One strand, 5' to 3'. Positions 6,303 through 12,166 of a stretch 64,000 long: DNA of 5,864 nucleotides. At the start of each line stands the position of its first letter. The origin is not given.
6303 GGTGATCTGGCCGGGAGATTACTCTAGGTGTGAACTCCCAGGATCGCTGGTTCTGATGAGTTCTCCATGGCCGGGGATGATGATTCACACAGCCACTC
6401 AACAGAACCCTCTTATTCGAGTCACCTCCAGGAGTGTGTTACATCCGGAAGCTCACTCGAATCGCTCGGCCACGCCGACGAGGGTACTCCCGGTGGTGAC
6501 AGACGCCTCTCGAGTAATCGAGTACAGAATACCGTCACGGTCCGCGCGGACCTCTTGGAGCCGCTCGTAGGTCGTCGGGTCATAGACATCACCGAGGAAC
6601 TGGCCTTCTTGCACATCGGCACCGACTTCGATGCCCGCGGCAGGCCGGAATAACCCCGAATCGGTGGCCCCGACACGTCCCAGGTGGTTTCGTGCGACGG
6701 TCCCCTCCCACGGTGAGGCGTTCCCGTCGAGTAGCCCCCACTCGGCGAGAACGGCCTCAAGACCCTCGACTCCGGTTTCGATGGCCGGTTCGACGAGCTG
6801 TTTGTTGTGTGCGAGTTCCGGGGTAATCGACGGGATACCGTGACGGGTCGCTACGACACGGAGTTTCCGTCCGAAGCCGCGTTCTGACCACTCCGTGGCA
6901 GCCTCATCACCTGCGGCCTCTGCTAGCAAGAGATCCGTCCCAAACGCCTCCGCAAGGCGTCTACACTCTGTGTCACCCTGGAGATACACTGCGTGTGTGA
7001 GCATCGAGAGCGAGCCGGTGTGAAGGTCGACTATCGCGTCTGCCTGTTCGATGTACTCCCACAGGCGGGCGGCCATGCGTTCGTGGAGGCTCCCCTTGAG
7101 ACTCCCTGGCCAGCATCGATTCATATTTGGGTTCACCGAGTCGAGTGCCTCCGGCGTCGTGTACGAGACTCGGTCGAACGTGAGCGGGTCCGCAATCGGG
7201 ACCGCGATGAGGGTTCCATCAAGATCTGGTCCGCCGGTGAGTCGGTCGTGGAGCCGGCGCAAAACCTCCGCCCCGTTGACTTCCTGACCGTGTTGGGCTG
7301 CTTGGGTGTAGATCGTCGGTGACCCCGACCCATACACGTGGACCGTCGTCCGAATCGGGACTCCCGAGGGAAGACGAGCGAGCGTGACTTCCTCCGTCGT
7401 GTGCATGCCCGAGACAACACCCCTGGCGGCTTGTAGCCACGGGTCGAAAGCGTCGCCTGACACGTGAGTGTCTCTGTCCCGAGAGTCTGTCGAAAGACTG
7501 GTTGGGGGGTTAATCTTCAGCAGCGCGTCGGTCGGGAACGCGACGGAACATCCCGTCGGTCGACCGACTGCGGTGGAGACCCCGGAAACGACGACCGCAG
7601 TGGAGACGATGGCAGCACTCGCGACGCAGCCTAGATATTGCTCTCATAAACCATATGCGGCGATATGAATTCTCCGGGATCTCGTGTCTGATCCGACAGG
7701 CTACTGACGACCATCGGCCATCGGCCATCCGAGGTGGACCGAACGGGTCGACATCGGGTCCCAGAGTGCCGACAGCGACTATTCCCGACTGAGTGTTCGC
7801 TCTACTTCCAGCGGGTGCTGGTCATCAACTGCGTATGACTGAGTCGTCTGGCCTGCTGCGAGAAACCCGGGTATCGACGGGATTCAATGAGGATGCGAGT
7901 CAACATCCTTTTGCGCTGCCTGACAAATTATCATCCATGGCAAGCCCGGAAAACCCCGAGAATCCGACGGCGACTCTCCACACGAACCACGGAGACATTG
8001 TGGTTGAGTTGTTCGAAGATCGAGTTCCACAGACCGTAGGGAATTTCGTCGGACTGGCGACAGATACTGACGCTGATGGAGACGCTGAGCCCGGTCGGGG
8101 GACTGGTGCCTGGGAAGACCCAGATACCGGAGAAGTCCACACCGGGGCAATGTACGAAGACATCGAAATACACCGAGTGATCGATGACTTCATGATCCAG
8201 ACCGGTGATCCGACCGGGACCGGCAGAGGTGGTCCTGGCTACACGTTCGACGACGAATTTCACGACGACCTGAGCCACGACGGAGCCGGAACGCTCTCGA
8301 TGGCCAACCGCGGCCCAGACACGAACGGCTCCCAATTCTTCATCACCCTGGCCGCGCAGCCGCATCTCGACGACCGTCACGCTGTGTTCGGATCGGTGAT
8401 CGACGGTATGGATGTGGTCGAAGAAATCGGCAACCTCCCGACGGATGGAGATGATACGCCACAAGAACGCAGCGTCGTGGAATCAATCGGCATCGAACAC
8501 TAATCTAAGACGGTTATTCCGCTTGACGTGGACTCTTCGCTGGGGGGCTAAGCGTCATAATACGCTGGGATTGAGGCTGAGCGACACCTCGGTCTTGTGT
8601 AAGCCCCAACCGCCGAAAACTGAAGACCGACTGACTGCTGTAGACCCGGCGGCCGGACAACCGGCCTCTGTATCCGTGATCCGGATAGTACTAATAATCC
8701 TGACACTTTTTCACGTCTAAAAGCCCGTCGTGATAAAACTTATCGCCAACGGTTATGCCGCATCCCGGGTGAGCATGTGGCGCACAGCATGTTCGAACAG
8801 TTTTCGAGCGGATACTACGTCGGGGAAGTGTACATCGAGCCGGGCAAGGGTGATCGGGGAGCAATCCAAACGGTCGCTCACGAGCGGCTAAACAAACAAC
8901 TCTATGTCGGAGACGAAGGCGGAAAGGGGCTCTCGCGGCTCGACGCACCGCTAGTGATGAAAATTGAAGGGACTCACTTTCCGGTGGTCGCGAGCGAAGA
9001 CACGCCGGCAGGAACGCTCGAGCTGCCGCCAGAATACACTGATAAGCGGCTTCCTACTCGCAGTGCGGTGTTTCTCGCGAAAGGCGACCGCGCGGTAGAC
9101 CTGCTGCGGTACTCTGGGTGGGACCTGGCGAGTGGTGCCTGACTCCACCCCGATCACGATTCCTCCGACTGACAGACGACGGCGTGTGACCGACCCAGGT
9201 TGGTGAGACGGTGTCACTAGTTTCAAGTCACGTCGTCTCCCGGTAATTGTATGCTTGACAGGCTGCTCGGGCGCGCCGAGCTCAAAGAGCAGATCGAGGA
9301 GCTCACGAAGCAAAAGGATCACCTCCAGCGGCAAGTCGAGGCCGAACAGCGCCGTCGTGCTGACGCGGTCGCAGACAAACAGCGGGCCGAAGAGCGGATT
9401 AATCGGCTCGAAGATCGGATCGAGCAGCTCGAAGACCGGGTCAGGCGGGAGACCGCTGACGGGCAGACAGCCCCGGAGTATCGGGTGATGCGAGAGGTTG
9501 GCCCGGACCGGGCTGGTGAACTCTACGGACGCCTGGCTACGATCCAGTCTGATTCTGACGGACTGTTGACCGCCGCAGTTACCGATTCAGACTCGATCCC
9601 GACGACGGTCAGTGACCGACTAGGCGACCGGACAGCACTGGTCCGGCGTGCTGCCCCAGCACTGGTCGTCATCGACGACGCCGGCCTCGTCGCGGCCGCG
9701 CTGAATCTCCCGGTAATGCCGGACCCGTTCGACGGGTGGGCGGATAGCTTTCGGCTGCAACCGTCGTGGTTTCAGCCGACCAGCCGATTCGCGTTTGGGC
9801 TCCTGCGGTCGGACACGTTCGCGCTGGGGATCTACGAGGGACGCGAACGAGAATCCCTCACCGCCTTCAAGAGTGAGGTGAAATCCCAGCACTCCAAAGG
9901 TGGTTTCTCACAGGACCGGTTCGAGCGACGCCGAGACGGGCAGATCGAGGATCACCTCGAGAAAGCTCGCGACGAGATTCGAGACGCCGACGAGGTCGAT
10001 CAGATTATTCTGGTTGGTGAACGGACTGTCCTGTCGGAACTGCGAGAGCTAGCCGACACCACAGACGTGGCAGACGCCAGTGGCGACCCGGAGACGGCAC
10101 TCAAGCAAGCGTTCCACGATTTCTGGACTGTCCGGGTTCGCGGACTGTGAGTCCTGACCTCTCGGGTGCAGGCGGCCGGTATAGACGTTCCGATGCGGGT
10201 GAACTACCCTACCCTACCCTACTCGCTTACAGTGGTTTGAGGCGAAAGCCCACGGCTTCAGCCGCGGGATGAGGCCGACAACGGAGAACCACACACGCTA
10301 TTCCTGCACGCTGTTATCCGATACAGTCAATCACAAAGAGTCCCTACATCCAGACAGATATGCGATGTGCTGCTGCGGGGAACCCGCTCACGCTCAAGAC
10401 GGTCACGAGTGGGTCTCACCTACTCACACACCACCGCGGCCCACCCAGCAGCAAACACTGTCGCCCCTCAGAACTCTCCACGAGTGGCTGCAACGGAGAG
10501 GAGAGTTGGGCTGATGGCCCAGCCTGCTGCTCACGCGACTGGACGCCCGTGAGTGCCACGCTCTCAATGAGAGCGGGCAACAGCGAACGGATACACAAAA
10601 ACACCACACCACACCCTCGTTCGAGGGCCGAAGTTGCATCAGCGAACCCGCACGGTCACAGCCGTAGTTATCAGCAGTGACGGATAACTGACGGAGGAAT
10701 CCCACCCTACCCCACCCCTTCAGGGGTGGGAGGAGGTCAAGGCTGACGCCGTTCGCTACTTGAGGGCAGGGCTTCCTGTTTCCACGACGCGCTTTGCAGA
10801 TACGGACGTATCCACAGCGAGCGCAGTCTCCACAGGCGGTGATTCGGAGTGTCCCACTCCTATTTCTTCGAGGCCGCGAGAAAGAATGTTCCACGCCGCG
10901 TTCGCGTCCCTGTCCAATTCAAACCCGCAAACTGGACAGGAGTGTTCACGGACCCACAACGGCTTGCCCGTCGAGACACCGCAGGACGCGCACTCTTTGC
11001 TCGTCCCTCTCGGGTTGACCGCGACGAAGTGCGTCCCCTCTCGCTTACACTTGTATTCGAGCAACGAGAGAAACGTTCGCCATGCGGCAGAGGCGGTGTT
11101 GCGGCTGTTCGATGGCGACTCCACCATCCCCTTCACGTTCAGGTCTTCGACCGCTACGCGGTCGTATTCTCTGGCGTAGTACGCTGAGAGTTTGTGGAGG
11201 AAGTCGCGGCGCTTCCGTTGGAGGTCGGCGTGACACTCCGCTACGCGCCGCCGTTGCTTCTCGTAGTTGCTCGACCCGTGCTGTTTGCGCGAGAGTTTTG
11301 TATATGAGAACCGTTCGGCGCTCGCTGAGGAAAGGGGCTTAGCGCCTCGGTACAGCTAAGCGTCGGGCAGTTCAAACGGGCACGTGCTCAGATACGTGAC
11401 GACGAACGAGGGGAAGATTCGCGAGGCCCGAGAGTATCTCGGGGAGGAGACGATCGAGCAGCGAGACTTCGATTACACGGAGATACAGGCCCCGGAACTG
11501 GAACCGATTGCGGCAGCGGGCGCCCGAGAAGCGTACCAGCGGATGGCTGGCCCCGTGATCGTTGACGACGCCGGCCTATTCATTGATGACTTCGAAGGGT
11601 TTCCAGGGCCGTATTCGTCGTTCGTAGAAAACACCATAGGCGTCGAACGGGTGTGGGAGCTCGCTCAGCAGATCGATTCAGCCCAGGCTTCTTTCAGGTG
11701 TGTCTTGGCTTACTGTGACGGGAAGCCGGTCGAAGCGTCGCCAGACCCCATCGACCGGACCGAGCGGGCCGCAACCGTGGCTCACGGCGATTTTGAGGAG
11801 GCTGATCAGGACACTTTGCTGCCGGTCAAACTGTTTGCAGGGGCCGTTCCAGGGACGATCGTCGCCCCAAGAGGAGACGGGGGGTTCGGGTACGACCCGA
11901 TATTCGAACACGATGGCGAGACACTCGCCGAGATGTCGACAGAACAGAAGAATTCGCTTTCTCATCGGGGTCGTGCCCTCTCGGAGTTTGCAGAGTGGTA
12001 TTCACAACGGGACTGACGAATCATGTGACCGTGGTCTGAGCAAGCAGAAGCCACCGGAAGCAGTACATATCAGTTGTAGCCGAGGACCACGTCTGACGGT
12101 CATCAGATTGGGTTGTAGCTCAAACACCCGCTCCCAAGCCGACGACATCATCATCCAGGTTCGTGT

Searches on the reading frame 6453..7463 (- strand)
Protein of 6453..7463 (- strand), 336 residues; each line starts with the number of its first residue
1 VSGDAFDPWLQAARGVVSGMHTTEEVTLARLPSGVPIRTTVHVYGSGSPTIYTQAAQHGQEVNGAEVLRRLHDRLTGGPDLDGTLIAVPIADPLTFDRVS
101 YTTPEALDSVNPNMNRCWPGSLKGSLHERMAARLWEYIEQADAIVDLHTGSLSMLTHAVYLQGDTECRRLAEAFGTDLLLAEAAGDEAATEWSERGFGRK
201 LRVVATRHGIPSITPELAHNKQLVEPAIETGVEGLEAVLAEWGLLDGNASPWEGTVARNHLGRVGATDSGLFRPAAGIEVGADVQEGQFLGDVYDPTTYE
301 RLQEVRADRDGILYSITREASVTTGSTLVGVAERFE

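Call 37: search_protein_families(library=pfam, proteins=[window:6453-7463:-], max_evalue=0.01)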
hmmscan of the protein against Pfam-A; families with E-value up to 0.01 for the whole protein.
window:6453-7463:- (336 aa): 1 family
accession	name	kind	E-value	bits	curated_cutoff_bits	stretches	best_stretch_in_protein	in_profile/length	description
PF24827.1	AstE_AspA_cat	-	1.3e-21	77.4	25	1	49-240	3-190/192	Succinylglutamate desuccinylase/Aspartoacylase catalytic domain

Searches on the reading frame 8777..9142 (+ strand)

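Call 36: search_protein_families(library=pfam, proteins=[window:8777-9142:+], max_evalue=0.01)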
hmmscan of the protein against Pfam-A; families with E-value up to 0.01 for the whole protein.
window:8777-9142:+ (121 aa): 1 family
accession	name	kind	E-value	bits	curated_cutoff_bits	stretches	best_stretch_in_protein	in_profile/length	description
PF19118.5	DUF5802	-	3.9e-39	133.7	28.9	1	5-115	1-112/113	Family of unknown function (DUF5802)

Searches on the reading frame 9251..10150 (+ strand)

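Call 37: search_protein_families(library=pfam, proteins=[window:9251-10150:+], max_evalue=0.01)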
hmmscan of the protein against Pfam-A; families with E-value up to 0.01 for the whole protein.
window:9251-10150:+ (299 aa): 4 families
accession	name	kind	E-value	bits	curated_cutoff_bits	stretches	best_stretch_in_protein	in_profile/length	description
PF18859.6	acVLRF1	-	9.1e-34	116.9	27.1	1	179-297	2-130/130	Actinobacteria/chloroflexi VLRF1 release factor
PF18854.6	baeRF_family10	-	2.5e-07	31.5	27.1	1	184-267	20-110/143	Bacterial archaeo-eukaryotic release factor family 10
PF03464.20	eRF1_2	-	0.00015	22.6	27.1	1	189-260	11-88/133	eRF1 domain 2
PF19103.5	DUF5790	-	0.00059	20.9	26.8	0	231-283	22-71/126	Family of unknown function (DUF5790)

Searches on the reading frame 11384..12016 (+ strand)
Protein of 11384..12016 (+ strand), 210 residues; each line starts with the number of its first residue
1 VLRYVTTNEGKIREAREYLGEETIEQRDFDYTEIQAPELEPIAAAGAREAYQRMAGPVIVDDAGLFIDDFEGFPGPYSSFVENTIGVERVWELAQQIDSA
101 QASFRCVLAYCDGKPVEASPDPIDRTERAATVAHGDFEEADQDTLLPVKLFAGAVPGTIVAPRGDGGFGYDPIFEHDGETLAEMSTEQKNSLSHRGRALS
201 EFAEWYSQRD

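Call 36: search_protein_families(library=pfam, proteins=[window:11384-12016:+], max_evalue=0.01)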
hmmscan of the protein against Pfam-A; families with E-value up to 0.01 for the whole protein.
window:11384-12016:+ (210 aa): 1 family
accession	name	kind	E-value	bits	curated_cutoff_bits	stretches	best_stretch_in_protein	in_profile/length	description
PF01725.21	Ham1p_like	-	1.3e-43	149.5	22.5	2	4-114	3-123/186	Ham1 family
